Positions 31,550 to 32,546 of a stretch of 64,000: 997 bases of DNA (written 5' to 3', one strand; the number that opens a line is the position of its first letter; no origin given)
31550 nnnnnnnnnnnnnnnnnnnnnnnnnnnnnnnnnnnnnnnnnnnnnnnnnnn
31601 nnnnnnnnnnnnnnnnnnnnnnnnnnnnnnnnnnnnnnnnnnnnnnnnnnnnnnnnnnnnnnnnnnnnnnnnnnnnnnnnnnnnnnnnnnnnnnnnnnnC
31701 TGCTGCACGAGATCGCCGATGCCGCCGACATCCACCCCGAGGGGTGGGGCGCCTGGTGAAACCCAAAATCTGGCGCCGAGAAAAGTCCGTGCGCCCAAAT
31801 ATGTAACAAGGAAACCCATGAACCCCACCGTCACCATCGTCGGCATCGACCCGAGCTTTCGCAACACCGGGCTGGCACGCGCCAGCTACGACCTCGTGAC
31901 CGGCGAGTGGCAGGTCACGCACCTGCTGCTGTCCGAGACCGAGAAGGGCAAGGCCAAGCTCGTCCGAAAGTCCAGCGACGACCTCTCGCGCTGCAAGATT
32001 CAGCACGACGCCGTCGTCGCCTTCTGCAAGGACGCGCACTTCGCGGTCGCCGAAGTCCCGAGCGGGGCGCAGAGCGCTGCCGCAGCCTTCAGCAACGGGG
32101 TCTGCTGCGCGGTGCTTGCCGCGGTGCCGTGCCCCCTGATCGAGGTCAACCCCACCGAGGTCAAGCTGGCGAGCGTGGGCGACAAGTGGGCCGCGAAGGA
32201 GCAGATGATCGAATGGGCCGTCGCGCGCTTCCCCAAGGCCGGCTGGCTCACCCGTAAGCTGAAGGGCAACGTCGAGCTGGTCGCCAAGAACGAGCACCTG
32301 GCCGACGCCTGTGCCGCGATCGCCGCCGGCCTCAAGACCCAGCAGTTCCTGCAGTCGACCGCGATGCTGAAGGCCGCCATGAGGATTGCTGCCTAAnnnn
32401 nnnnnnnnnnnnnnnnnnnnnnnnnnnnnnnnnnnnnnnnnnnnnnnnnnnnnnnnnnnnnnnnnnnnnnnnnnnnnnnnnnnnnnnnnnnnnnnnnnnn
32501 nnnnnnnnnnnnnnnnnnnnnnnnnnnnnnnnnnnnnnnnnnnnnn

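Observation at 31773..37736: A 45-nt leader element duplicated upstream of two unrelated genes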

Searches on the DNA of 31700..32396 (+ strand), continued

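Call 96: search_with_rna_model(model_id=R1, sources=[L234, L235], max_evalue=5, filters=off, show_alignments=3)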
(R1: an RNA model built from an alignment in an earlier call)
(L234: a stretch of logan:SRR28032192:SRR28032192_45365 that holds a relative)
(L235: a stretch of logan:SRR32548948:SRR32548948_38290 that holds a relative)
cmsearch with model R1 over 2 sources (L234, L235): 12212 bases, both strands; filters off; matches with E-value up to 5: 8.
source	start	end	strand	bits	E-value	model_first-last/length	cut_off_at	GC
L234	3582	3606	+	7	0.073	25-48/57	-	0.44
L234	3094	3108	+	3.1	1.2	9-23/57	-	0.53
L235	4548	4559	+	2.9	1.4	6-17/57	-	0.58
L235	2359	2368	+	2.5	1.9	42-51/57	-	0.3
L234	529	541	+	2.4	2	5-17/57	-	0.69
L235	5715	5728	+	2.4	2.1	3-16/57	-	0.43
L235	6105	6117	+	2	2.7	4-16/57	-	0.85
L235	2556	2575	+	1.3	4.5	11-31/57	-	0.5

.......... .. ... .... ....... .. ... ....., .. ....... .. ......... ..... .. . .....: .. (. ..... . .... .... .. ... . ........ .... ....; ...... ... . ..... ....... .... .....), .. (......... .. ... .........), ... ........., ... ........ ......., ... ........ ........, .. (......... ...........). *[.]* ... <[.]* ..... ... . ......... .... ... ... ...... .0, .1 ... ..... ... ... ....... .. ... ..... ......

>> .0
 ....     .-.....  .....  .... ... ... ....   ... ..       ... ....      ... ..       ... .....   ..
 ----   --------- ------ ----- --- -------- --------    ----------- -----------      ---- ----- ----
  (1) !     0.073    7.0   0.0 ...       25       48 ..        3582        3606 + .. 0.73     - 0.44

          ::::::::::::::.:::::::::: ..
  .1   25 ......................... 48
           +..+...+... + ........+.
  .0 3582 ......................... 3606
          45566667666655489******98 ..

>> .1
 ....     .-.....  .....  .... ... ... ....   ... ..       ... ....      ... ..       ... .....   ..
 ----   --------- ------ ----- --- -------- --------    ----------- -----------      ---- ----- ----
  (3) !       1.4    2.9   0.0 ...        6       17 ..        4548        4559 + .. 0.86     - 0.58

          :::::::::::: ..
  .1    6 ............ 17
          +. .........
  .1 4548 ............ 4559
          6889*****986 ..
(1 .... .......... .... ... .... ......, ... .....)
